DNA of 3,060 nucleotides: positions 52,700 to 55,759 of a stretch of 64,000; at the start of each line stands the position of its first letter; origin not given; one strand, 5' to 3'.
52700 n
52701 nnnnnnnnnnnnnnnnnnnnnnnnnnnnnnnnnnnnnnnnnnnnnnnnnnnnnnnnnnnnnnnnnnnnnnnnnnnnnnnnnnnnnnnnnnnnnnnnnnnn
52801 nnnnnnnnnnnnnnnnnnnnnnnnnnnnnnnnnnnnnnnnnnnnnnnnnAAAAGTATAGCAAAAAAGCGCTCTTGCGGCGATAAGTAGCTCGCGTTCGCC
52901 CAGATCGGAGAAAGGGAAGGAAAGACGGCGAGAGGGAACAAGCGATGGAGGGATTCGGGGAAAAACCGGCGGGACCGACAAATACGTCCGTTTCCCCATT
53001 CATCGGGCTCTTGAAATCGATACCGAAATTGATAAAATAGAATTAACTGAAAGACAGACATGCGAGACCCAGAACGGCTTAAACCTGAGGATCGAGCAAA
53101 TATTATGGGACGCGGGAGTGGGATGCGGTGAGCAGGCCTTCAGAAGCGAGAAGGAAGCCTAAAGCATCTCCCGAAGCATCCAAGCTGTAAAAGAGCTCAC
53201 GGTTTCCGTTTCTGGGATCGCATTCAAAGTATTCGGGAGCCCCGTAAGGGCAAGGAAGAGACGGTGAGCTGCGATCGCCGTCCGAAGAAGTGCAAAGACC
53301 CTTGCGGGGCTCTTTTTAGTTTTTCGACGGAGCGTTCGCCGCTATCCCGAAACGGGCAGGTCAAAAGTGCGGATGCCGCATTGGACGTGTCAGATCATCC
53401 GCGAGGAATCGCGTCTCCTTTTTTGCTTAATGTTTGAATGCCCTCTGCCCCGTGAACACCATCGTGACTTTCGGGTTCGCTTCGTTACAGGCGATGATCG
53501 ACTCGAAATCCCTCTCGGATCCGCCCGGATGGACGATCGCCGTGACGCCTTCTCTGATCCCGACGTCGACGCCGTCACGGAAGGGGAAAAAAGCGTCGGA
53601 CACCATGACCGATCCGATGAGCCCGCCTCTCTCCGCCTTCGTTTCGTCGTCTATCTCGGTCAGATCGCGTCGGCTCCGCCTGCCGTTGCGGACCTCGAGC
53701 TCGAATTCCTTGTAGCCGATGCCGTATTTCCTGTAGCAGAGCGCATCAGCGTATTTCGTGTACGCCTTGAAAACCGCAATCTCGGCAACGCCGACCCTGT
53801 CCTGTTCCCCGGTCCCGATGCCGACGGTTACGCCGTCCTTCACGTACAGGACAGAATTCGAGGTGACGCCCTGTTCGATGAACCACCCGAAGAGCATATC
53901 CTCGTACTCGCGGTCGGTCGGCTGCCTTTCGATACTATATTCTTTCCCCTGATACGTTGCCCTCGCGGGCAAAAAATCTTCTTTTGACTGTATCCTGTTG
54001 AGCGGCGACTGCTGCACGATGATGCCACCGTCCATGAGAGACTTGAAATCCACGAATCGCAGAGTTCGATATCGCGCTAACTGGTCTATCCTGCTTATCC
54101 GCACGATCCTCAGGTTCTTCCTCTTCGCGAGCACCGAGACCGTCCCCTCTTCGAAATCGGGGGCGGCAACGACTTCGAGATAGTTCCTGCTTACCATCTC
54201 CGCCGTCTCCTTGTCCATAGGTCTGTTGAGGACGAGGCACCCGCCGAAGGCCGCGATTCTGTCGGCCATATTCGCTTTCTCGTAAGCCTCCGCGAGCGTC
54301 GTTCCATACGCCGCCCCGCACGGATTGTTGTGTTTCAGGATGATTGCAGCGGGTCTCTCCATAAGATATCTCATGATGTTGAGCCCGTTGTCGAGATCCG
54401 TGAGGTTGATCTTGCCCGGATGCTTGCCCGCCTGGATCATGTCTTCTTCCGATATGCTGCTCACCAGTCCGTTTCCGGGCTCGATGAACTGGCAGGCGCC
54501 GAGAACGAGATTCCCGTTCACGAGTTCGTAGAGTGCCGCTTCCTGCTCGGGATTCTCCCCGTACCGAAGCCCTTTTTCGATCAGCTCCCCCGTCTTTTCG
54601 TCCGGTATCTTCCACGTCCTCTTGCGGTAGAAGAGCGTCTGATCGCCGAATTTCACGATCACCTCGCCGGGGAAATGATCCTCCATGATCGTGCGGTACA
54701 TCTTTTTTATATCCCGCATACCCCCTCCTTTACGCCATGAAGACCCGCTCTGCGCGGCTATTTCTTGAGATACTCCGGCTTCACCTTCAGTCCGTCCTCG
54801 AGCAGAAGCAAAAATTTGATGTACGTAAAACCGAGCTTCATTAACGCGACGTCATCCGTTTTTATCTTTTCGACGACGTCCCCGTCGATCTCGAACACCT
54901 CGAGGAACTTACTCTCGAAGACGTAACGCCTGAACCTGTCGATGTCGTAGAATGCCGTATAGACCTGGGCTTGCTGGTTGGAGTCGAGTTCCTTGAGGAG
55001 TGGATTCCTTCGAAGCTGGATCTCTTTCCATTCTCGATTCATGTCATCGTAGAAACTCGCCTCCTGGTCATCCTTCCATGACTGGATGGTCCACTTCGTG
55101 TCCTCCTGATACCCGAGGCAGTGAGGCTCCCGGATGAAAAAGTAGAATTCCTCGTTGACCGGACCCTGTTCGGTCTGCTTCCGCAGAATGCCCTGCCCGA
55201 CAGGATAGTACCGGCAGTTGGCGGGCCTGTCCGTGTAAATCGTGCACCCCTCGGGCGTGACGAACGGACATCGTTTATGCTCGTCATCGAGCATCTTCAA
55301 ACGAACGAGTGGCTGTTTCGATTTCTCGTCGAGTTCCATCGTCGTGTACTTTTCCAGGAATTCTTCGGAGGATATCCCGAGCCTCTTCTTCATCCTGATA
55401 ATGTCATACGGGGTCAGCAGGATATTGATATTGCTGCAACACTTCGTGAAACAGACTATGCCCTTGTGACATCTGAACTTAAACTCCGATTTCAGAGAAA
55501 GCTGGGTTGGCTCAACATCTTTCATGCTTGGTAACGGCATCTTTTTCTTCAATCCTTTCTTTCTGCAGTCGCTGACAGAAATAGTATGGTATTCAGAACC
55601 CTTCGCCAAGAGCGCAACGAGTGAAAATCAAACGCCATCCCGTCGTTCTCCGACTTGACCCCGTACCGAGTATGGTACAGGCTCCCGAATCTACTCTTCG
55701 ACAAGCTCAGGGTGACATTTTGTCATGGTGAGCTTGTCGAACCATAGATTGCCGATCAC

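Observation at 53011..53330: Orphan promoter-to-terminator unit of about 280 nt with no ORF: candidate structured sRNA converging on purH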

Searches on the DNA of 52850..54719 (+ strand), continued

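Call 20: search_with_rna_model(model_id=R1, sources=[window, L002, L003, L005, L082, L083, L084, L085, L086, L087, L088, L089, L090, L091, L092, L093, L094, L095, L096, L097, L098, L099, L100, L101, L102, L103, L104, L105, L106, L107, L108, L109, L110, L111, L112, L113, L114, L115, L116, L117, L118, L119, L120, L121, L122, L123, L124, L125, L126, L127, L128, L129, L130, L131, L132, L133, L134, L135, L136, L137, L138, L139, L140, L141, L142, L143, L144, L145, L146, L147, L148, L149, L150, L151, L152, L153, L154, L155, L156, L157, L158, L159, L160, L161], max_evalue=0.01, make_alignment=true)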
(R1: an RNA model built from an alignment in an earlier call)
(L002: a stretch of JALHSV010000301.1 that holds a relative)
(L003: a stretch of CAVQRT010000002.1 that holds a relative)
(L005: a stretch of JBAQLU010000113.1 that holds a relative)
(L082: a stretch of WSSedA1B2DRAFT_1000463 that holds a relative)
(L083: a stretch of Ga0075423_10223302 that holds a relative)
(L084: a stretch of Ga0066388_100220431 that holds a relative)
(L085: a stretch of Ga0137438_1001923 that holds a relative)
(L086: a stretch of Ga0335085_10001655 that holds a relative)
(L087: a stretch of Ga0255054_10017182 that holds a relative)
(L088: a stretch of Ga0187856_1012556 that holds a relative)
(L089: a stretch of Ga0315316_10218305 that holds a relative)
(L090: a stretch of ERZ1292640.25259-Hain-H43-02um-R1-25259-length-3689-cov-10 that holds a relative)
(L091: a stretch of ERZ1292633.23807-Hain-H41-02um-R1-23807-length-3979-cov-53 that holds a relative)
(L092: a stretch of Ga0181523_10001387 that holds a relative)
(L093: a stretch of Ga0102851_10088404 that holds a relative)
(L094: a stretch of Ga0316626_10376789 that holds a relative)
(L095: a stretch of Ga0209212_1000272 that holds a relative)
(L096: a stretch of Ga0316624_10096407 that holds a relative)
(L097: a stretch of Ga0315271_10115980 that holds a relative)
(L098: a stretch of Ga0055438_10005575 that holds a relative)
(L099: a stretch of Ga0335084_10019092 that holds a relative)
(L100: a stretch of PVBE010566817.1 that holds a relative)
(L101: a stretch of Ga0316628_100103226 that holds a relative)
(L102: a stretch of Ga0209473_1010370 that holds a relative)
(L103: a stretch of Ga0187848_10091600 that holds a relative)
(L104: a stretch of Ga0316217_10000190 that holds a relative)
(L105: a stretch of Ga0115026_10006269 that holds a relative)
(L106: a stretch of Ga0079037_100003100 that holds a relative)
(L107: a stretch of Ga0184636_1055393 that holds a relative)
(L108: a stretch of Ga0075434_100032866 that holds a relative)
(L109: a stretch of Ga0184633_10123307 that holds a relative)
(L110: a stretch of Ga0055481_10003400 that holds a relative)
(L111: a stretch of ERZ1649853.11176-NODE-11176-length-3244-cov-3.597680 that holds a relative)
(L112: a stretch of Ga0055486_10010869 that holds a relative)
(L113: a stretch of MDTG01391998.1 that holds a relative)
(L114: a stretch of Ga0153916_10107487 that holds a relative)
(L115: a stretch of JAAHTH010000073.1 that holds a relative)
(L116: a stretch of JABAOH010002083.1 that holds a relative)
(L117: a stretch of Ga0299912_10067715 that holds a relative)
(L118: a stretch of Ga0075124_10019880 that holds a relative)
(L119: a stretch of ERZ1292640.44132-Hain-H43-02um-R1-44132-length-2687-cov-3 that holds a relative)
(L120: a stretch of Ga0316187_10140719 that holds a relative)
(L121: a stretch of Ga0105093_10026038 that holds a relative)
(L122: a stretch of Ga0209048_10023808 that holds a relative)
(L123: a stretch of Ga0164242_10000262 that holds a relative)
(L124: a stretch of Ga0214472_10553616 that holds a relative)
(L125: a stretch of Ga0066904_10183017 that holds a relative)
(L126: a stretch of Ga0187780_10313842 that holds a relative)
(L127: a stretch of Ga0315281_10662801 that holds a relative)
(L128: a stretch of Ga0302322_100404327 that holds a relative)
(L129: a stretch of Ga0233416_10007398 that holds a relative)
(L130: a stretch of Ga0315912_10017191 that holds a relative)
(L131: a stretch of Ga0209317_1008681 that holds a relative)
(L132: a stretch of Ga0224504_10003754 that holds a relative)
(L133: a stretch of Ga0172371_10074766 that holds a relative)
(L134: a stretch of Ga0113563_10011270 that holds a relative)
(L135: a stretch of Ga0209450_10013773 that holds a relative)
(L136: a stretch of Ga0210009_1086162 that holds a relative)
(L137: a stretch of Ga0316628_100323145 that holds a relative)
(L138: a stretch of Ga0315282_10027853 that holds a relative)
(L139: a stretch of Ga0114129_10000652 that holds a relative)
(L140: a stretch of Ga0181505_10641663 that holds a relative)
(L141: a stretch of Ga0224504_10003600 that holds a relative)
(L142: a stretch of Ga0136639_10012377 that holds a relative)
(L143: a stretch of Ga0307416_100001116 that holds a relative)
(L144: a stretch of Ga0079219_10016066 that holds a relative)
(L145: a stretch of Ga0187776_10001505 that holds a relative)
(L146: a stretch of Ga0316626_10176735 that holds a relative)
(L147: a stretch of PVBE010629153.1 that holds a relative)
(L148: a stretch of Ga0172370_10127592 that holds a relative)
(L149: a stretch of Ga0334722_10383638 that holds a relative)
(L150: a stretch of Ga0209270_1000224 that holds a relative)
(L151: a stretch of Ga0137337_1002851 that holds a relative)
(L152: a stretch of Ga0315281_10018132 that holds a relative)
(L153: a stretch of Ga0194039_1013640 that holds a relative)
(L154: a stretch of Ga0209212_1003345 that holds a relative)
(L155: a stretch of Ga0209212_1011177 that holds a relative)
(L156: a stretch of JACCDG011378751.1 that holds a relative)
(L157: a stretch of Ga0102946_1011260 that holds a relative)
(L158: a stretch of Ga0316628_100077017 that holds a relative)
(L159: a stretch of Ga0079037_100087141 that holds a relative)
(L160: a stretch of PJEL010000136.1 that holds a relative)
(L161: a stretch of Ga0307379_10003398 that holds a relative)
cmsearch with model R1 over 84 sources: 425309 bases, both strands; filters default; matches with E-value up to 0.01: 81.
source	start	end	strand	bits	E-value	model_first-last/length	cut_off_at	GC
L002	3819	3988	-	201.2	1.3e-44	1-171/171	no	0.49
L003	4447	4615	-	192.4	1.5e-42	1-171/171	no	0.51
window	53057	53226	+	189.9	5.7e-42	1-171/171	no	0.53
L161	7843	8012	-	187.7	1.9e-41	1-171/171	no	0.49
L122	1968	2138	-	180.5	8.9e-40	1-171/171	no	0.49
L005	5266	5437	-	180.3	1e-39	1-171/171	no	0.49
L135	2856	3023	+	173.7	3.4e-38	1-171/171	no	0.48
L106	9266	9417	+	161.6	2.3e-35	1-154/171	3'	0.5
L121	1585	1754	+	153.6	1.7e-33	1-171/171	no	0.48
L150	1298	1467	+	152.4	3.3e-33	1-171/171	no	0.51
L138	577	746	-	142.3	7.6e-31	1-171/171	no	0.49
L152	4786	4955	+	142.3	7.6e-31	1-171/171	no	0.49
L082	5155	5324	+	142.1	8.1e-31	1-171/171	no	0.49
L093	2255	2426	-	129.6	7e-28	1-171/171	no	0.53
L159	1720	1891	-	129.3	8.1e-28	1-171/171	no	0.51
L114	1804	1979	-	118.3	2.9e-25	1-171/171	no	0.51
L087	928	1097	+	115.9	1.1e-24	1-171/171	no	0.46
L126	1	154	+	113.6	3.7e-24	13-171/171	5'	0.5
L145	9811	9981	-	111.3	1.3e-23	1-171/171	no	0.51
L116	2199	2371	+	110.1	2.5e-23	1-171/171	no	0.42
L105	1709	1876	-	105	3.8e-22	1-171/171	no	0.49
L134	4899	5060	+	104.2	6e-22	1-171/171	no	0.48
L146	321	482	+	103.2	9.9e-22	1-171/171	no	0.49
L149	563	720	-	102.3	1.6e-21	1-171/171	no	0.52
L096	1785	1951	-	100.6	4.1e-21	1-171/171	no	0.46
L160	1225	1395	-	98.5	1.3e-20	1-171/171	no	0.5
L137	184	350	-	98.4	1.3e-20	1-171/171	no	0.52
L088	1266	1438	+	94.6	1e-19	1-171/171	no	0.48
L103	648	807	-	89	2.1e-18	1-171/171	no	0.47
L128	558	723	-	82.5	6.9e-17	1-171/171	no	0.5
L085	243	407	+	80.6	1.9e-16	1-171/171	no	0.52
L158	2200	2365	-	78.8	4.9e-16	1-171/171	no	0.49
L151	908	1065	+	77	1.3e-15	1-171/171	no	0.49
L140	1091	1201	-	73.3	9.8e-15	31-143/171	no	0.48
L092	1389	1552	+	64.4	1.2e-12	1-171/171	no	0.49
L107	1067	1236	-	61.4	5.6e-12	1-171/171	no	0.51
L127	158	327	-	52.3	7.7e-10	1-171/171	no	0.49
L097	1672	1829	+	51.6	1.1e-09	1-171/171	no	0.58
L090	1132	1280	-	49.9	2.8e-09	1-171/171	no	0.61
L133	286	440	+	47.4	1.1e-08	1-171/171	no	0.55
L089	941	1113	+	47.2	1.2e-08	1-171/171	no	0.46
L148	1193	1347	+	46.4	1.8e-08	1-171/171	no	0.54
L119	2310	2459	+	45.7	2.6e-08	1-171/171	no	0.64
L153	2624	2778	+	44.2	6e-08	1-171/171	no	0.51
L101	667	819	-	42.7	1.4e-07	1-171/171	no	0.53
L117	1709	1864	-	42.4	1.5e-07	1-171/171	no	0.58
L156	1491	1659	+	41.5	2.6e-07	1-171/171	no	0.47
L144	617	777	-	40.7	4e-07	1-171/171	no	0.58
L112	772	933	-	40.3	4.9e-07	1-171/171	no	0.6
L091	569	733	-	40.2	5.1e-07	1-171/171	no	0.59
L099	5173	5325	-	40.1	5.4e-07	1-171/171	no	0.58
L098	957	1102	-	39.4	7.9e-07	1-171/171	no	0.54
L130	4480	4626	+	38.4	1.4e-06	1-171/171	no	0.61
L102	2834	2994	-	38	1.6e-06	1-171/171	no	0.55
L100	1400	1557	-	37.9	1.8e-06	1-171/171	no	0.59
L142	940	1088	+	37.8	1.9e-06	1-171/171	no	0.48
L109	646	808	+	37.5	2.2e-06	1-171/171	no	0.61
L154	6020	6066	-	37.2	2.6e-06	66-112/171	no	0.62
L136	894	1049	+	35.9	5.2e-06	1-171/171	no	0.49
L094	1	131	-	34.8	9.2e-06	1-133/171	3'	0.65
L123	1193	1359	+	33.2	2.2e-05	1-171/171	no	0.54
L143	835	975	+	33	2.5e-05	1-171/171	no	0.61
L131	4182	4230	+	31.9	4.6e-05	65-113/171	no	0.55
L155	3102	3150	-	31.9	4.6e-05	65-113/171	no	0.55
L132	2565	2615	-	31.6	5.1e-05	63-115/171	no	0.57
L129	16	84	-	31.4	5.9e-05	52-125/171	no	0.68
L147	233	384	+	31.2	6.6e-05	1-171/171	no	0.47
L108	3641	3801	+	31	7.2e-05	1-171/171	no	0.58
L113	2070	2149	+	30.9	7.6e-05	52-130/171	no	0.54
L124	273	322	-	30.8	7.9e-05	64-115/171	no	0.74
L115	7505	7658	-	30.4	0.0001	1-171/171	no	0.49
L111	229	387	-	29.7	0.00015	1-171/171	no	0.62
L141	89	255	+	29.2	0.00019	1-171/171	no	0.55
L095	3696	3744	+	28.8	0.00024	65-113/171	no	0.59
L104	2330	2378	+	28.3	0.00031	65-113/171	no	0.61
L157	1487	1533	+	27.7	0.00043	65-113/171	no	0.72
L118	1789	1869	-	27.1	0.00058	52-133/171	no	0.59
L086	1151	1193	+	26.1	0.001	67-111/171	no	0.6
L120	1151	1228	-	25.7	0.0012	52-129/171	no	0.58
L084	1298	1336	+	22.3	0.0078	69-109/171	no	0.69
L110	1419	1463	-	21.9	0.0095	66-112/171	no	0.67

Alignment A4: 81 matches aligned to the model, 248 columns, each read 5' to 3' on its own strand. Consensus structure (alignment columns), stored with it:
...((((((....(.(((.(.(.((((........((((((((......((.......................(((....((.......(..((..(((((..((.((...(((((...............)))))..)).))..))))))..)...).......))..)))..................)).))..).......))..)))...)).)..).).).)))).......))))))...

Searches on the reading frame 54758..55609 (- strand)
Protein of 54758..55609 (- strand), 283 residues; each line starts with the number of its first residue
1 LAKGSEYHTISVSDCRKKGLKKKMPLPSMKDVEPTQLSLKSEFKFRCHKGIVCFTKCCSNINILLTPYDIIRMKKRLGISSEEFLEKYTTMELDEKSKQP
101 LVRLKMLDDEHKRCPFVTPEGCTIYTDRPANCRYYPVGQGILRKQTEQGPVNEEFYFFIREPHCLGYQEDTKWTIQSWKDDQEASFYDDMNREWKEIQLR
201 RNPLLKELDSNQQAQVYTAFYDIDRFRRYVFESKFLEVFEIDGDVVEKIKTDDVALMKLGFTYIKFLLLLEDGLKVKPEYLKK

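Call 7: search_protein_families(library=pfam, proteins=[window:54758-55609:-])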
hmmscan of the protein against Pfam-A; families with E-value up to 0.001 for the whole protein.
window:54758-55609:- (283 aa): 1 family
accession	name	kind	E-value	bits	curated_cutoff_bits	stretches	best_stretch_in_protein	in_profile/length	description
PF03692.20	CxxCxxCC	-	2.7e-10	41.3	23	1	47-138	2-72/85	Putative zinc- or iron-chelating domain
